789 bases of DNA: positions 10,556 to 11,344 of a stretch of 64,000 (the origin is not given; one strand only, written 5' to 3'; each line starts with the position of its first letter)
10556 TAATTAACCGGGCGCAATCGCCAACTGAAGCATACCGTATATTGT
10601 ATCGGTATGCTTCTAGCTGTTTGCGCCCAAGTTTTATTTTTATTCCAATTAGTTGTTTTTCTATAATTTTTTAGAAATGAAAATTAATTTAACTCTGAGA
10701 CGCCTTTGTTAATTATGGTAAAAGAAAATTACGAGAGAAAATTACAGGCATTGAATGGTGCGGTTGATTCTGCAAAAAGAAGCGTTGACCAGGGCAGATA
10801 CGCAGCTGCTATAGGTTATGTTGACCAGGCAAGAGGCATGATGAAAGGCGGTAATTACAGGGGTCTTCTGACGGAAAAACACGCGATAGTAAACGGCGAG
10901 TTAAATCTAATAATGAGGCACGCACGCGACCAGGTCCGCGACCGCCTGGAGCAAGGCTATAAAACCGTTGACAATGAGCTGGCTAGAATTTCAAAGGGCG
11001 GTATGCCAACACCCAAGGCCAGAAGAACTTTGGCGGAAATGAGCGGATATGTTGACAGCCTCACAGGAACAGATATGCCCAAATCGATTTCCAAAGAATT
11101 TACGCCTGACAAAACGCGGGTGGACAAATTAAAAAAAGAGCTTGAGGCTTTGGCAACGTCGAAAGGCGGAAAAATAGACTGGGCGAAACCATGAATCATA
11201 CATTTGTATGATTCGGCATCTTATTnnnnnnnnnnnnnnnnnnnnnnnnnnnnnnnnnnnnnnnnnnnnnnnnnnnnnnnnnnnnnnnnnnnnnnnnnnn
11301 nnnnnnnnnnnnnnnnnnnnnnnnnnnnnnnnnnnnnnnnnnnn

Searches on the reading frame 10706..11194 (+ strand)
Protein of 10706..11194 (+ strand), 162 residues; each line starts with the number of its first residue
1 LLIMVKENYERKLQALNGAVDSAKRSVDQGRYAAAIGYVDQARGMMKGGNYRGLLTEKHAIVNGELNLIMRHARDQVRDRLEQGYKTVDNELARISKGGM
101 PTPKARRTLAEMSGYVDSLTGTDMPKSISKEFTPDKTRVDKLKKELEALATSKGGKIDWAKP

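Call 4: search_protein_families(library=pfam, proteins=[window:10706-11194:+], max_evalue=1)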
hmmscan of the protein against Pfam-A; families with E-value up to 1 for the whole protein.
window:10706-11194:+ (162 aa): 3 families
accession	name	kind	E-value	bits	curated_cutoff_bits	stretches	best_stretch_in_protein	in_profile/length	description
PF24430.1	DUF7553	-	0.0031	18.4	27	1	105-156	24-67/85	Family of unknown function (DUF7553)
PF17986.6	EKAL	-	0.12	12.8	25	1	6-38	13-45/53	EMP3-KAHRP-like N-terminal domain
PF23921.1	DUF7260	-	0.19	11.5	27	1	72-153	119-193/242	Domain of unknown function (DUF7260)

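Call 70: search_protein_families(library=ncbifam, proteins=[window:10706-11194:+], max_evalue=0.01)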
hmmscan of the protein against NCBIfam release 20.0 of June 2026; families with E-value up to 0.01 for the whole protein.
window:10706-11194:+ (162 aa): 0 families
